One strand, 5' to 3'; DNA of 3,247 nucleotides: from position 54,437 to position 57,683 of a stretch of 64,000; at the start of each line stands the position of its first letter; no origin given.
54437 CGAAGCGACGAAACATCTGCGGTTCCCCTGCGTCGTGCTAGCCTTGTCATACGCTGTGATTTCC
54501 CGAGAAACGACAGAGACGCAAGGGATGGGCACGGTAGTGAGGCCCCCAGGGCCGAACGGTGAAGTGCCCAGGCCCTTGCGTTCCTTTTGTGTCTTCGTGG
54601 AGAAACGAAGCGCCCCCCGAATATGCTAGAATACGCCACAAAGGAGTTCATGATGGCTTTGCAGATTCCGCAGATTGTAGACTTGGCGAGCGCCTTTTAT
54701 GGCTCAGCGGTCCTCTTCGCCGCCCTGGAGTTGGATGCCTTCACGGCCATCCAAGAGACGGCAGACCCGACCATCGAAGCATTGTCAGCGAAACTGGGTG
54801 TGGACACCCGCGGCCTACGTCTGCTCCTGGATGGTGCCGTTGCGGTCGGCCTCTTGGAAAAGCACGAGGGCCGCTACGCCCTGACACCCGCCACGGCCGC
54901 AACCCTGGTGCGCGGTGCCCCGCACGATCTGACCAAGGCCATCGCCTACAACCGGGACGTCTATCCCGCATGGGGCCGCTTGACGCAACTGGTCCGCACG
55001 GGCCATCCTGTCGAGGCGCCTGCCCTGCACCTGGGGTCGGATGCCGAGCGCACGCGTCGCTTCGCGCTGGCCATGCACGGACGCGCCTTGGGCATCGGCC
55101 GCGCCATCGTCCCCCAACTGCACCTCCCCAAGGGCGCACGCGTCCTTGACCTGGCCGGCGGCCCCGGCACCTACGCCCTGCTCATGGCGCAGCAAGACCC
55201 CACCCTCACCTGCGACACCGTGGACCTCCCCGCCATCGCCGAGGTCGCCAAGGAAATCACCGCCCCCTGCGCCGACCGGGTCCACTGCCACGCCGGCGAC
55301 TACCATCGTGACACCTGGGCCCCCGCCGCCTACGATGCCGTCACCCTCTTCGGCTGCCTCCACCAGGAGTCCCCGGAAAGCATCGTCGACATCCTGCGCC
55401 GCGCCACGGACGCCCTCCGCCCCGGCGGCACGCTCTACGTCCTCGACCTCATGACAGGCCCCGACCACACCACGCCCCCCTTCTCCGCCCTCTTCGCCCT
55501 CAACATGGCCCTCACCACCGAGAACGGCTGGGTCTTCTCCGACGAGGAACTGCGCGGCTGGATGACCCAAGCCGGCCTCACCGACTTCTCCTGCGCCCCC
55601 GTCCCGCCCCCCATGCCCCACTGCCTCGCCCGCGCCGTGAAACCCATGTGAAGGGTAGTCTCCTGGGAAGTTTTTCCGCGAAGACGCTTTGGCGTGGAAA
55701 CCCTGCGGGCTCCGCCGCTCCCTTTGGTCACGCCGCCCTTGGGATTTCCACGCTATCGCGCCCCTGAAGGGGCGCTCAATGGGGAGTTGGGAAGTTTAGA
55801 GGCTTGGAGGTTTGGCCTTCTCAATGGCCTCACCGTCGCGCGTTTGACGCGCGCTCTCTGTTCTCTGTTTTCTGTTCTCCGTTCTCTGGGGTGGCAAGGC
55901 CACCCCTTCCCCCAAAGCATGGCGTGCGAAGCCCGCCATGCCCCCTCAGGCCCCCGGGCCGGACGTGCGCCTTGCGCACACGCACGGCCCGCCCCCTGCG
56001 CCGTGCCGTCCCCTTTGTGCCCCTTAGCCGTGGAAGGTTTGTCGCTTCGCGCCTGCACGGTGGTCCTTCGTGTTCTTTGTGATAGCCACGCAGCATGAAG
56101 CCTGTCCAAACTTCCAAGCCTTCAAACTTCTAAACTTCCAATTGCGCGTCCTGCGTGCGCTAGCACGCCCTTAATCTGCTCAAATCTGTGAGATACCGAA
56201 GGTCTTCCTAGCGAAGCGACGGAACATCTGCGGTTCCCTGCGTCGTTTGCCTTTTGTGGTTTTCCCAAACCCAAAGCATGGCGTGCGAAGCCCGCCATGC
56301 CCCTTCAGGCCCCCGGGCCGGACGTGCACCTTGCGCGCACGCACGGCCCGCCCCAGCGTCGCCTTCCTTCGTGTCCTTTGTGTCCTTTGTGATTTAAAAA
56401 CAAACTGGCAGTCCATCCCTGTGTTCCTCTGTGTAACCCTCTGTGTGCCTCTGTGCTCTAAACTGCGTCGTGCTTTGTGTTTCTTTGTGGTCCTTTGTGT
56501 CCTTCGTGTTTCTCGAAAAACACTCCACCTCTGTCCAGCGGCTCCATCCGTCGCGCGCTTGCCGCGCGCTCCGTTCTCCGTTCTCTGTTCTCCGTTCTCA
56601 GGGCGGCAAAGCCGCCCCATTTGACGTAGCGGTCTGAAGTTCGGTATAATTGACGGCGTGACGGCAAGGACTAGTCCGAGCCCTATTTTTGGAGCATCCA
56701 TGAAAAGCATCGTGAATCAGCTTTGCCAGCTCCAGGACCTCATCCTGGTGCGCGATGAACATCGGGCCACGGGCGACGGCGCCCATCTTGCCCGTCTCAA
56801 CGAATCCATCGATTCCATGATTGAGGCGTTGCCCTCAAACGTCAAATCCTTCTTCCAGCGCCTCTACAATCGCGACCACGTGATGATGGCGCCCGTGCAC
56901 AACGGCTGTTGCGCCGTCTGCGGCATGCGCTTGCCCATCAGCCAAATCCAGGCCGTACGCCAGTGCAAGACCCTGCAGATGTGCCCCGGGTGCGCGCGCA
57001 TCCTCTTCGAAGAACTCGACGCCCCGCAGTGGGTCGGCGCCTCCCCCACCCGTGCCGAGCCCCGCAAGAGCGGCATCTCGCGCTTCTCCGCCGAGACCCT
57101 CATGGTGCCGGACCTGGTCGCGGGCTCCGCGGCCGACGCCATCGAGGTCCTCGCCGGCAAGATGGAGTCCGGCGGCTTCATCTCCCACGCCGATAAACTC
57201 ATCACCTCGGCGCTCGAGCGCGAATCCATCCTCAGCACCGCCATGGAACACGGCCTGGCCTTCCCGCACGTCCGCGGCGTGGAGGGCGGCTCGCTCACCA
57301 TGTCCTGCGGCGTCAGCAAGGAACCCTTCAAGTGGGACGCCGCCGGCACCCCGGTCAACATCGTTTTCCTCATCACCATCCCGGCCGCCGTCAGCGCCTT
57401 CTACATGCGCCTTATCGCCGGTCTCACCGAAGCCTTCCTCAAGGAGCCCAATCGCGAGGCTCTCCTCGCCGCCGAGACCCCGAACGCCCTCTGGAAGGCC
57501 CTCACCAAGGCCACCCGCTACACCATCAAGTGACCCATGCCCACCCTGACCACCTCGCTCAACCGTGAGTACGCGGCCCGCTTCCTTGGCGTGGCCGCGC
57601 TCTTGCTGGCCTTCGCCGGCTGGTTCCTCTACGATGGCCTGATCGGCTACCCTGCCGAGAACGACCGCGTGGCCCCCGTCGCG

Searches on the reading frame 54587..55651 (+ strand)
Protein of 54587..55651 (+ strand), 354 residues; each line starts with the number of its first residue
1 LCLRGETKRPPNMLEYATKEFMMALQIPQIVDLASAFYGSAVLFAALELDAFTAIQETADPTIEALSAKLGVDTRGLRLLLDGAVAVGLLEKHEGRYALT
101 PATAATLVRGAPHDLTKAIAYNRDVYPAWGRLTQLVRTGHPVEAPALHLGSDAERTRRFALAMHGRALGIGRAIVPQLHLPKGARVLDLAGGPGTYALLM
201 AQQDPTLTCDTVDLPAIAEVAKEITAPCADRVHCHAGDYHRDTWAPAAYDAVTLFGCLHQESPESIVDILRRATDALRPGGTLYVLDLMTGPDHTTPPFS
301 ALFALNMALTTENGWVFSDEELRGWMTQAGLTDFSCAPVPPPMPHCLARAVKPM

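Call 12: search_protein_families(library=pfam, proteins=[window:54587-55651:+])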
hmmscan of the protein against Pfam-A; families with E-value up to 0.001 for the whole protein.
window:54587-55651:+ (354 aa): 7 families
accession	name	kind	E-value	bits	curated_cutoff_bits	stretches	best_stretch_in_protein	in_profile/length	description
PF00891.24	Methyltransf_2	-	6.2e-20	71.9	22.3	1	151-331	31-209/210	O-methyltransferase domain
PF08100.18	Dimerisation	-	1.3e-12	47.8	25.6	1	29-107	8-91/93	O-methyltransferase dimerisation domain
PF13489.12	Methyltransf_23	-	5.3e-10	39.7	27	1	180-332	20-160/164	Methyltransferase domain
PF13649.12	Methyltransf_25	-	4.6e-09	37.3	27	1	186-281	1-97/97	Methyltransferase domain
PF05175.20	MTS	-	1.5e-06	28.4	23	1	174-286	23-139/170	Methyltransferase small domain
PF08241.18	Methyltransf_11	-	2.6e-05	25.2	21.2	1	187-285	1-95/95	Methyltransferase domain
PF08242.18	Methyltransf_12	-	3.6e-05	24.8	30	1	187-283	1-98/98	Methyltransferase domain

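Call 18: find_encoding_contigs(protein=window:54587-55651:+, flank=10000, max_places=10)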
Protein window:54587-55651:+ (354 aa): no gene with exactly this product is on record in the collection.

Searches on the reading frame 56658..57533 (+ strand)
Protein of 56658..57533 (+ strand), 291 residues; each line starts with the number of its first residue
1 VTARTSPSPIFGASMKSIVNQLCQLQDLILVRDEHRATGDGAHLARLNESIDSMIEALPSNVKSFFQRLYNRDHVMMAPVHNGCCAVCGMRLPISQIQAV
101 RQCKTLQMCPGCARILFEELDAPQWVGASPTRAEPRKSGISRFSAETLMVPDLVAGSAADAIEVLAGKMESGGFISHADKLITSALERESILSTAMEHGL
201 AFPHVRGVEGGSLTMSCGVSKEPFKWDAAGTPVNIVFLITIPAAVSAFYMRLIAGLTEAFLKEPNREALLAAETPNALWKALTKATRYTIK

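Call 12: search_protein_families(library=pfam, proteins=[window:56658-57533:+])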
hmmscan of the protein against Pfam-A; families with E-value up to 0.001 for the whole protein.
window:56658-57533:+ (291 aa): 2 families
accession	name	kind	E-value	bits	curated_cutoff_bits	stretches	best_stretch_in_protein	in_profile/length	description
PF00359.27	PTS_EIIA_2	-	4.8e-21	75.7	27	1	149-284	8-143/144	Phosphoenolpyruvate-dependent sugar phosphotransferase system, EIIA 2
PF02591.20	Zn_ribbon_9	-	0.00033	21.1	29.1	1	85-116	2-33/33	C4-type zinc ribbon domain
